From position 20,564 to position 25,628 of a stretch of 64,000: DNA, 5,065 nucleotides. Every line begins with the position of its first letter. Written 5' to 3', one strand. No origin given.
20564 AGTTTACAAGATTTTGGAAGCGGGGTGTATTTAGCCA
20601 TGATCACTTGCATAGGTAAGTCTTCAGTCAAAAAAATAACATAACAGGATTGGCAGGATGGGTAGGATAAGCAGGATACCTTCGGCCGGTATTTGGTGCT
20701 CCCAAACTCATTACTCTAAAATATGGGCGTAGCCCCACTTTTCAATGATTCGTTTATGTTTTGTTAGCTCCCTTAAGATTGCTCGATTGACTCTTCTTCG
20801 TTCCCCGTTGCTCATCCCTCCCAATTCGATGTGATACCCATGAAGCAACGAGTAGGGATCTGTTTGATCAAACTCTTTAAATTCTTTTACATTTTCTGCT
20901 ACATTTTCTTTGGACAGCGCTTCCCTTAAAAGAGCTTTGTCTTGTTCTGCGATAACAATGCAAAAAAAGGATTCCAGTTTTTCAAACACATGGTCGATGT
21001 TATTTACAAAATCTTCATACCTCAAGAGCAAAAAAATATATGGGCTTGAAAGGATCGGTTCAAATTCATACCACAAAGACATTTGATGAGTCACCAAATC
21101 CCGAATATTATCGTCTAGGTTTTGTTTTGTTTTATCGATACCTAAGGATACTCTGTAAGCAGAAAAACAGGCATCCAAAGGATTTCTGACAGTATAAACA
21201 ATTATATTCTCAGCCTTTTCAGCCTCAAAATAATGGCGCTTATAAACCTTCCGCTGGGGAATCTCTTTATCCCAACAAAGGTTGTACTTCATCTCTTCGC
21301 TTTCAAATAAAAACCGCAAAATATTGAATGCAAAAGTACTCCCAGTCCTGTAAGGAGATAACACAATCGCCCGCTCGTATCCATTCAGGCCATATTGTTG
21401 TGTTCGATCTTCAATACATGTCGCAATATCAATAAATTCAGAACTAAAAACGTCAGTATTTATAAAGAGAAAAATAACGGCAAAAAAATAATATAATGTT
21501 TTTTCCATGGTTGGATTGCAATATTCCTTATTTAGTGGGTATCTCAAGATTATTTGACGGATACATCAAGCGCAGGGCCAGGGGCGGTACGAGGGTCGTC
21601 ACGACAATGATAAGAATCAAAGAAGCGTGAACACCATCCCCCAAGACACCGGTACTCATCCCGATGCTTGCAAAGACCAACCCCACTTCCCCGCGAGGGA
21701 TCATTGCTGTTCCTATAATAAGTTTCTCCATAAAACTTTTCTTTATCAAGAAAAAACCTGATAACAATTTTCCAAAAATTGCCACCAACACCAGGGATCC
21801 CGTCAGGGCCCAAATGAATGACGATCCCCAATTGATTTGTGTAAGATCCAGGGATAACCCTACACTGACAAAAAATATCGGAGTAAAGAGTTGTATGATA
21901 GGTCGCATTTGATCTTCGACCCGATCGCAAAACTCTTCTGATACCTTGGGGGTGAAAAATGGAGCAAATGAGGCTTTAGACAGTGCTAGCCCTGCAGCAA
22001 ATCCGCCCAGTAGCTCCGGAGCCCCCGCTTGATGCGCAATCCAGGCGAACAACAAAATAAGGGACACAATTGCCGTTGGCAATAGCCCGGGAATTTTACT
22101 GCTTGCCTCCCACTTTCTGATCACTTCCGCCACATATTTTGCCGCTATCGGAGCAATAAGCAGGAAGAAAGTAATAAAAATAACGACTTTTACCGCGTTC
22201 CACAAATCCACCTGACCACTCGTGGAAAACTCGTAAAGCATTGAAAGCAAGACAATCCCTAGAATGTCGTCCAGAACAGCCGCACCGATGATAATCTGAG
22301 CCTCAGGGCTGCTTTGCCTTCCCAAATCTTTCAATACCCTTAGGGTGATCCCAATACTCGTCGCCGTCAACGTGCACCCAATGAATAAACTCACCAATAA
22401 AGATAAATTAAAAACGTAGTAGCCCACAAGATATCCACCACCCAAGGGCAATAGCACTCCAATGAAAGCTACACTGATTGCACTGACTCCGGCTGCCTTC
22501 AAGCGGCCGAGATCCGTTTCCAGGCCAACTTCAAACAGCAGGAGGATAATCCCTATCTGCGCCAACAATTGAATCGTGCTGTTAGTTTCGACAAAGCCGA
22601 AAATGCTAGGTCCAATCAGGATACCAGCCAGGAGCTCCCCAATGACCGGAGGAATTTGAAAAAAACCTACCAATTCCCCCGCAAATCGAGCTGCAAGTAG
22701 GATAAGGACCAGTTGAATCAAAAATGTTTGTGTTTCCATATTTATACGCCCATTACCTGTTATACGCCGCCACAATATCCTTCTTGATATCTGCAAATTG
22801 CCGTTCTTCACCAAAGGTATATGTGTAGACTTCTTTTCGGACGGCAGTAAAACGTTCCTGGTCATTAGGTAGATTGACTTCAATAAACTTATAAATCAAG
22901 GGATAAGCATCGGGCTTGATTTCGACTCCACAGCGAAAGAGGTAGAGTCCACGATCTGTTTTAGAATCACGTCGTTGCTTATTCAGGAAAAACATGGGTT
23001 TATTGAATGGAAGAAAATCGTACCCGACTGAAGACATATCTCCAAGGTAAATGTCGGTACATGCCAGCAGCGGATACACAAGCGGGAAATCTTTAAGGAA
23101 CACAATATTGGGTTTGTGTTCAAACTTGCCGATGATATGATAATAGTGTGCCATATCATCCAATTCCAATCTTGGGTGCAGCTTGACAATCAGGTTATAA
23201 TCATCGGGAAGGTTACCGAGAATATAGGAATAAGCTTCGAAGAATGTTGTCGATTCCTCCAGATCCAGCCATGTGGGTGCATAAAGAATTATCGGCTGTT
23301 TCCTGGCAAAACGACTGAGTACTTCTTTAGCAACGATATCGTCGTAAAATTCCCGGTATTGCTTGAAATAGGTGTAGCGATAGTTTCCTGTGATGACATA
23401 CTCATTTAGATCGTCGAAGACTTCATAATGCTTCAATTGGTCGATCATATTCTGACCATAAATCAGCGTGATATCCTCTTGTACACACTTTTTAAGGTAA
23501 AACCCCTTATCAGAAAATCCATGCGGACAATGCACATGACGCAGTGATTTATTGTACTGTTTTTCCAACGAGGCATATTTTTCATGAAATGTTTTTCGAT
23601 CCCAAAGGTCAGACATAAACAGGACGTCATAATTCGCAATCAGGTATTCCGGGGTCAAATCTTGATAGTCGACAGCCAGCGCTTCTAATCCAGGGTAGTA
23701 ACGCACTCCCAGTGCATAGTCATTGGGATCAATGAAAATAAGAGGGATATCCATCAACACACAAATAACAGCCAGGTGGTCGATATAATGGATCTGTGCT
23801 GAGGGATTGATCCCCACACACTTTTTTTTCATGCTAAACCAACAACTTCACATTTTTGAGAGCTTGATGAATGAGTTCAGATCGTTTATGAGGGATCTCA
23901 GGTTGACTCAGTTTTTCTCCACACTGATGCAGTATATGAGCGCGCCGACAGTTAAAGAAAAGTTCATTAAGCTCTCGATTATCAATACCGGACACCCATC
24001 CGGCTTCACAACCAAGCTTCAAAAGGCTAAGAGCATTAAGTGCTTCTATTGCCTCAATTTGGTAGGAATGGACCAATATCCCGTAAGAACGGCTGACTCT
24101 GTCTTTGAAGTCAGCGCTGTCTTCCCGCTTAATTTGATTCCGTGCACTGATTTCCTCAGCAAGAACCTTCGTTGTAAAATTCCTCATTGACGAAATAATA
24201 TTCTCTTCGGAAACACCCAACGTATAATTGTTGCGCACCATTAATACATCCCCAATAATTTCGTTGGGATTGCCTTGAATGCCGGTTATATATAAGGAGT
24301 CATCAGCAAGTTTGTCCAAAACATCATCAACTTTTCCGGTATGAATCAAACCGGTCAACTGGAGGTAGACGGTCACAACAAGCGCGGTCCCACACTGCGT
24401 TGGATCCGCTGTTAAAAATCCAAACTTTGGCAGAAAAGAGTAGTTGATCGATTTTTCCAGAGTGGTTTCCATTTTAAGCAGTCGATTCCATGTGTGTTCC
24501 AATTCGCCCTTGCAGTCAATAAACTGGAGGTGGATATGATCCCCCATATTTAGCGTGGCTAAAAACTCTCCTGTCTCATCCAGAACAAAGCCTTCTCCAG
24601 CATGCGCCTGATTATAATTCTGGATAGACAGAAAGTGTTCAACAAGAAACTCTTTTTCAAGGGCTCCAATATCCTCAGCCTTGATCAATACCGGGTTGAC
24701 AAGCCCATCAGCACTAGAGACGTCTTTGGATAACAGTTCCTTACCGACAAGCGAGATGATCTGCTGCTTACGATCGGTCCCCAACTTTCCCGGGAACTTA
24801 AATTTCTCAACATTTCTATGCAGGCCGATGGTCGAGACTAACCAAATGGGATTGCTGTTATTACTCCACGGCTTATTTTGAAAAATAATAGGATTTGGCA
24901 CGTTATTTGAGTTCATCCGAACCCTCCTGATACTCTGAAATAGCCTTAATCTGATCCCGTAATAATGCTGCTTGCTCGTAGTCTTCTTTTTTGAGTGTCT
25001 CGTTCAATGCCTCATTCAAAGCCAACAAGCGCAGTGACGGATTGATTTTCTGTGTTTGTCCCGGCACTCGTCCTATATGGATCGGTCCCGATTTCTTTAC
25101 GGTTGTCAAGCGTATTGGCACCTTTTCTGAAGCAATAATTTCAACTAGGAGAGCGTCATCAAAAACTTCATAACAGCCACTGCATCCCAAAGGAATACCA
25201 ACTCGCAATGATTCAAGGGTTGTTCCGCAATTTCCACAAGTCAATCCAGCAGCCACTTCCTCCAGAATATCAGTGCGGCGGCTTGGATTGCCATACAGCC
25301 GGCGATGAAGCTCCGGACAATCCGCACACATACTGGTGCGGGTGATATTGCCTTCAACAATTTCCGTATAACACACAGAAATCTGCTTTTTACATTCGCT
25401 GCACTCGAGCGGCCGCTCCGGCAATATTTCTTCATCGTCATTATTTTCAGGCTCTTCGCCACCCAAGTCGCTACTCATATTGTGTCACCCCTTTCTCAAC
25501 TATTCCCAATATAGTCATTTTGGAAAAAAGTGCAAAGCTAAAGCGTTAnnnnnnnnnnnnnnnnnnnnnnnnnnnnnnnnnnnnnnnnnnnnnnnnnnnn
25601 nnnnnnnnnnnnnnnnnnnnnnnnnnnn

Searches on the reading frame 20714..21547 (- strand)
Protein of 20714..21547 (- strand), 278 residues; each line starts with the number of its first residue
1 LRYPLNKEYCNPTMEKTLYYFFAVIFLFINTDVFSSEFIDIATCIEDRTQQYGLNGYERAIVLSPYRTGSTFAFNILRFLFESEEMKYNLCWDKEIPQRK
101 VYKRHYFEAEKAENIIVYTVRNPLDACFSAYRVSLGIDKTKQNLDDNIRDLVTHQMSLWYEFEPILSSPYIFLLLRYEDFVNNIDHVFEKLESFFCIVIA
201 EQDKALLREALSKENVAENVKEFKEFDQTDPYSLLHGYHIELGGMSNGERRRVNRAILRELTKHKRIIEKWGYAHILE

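Call 76: search_protein_families(library=pfam, proteins=[window:20714-21547:-], max_evalue=0.00001)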
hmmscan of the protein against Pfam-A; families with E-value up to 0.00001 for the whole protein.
window:20714-21547:- (278 aa): 2 families
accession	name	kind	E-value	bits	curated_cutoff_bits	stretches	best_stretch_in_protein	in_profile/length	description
PF00685.33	Sulfotransfer_1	-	5.3e-06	26.5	22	0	116-216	93-200/255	Sulfotransferase domain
PF13469.12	Sulfotransfer_3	-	5.9e-06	27.1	27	0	116-195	127-210/216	Sulfotransferase family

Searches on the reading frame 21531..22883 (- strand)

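Call 76: search_protein_families(library=pfam, proteins=[window:21531-22883:-], max_evalue=0.00001)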
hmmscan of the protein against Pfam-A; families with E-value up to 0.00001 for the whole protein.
window:21531-22883:- (451 aa): 1 family
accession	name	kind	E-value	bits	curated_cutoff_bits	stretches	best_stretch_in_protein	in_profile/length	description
PF00999.27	Na_H_Exchanger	-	4.2e-67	227.1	26.2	1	65-436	4-368/375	Sodium/hydrogen exchanger, transmembrane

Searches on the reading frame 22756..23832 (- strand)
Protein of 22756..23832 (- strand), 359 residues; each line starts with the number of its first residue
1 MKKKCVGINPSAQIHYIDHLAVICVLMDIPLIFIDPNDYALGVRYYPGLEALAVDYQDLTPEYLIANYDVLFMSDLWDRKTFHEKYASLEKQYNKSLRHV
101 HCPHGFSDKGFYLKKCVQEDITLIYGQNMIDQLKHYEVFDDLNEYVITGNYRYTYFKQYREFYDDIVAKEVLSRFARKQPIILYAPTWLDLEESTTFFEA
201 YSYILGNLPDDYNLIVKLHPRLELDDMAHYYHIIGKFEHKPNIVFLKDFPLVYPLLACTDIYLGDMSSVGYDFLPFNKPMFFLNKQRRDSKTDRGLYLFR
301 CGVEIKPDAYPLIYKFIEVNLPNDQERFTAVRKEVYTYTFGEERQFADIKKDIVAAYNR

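Call 76: search_protein_families(library=pfam, proteins=[window:22756-23832:-], max_evalue=0.00001)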
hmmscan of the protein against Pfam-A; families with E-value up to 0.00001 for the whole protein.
window:22756-23832:- (359 aa): 1 family
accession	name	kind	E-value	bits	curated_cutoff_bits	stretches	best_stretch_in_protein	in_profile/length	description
PF04464.20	Glyphos_transf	-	1.7e-14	54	22.1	1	177-298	190-307/367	CDP-Glycerol:Poly(glycerophosphate) glycerophosphotransferase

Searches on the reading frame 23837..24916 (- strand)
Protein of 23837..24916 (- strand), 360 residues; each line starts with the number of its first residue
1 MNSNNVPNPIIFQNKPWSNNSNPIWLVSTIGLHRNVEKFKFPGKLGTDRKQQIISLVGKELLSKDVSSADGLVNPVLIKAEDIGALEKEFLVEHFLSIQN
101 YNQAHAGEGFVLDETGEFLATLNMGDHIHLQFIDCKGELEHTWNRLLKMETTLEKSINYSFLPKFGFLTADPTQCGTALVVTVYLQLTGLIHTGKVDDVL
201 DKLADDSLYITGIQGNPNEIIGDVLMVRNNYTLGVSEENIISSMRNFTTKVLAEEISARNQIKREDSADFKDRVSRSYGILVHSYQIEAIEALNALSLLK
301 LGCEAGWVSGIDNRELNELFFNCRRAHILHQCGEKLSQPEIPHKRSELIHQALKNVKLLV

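Call 76: search_protein_families(library=pfam, proteins=[window:23837-24916:-], max_evalue=0.00001)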
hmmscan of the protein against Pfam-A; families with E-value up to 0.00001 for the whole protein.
window:23837-24916:- (360 aa): 1 family
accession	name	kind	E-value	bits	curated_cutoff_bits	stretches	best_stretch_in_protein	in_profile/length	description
PF00217.24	ATP-gua_Ptrans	-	3.8e-33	115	22.4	1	74-256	18-201/203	ATP:guanido phosphotransferase, C-terminal catalytic domain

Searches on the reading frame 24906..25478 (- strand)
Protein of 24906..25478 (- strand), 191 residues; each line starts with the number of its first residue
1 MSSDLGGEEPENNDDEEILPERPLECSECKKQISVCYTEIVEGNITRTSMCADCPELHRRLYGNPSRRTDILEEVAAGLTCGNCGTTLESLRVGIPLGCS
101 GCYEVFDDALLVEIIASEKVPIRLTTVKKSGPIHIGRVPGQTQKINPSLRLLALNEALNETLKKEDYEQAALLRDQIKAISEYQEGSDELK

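Call 76: search_protein_families(library=pfam, proteins=[window:24906-25478:-], max_evalue=0.00001)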
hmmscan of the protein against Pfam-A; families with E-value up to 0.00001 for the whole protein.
window:24906-25478:- (191 aa): 1 family
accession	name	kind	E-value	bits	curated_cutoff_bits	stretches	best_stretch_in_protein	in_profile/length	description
PF02151.25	UVR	-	6.8e-06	26.1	21.5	0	153-182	6-35/36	UvrB/uvrC motif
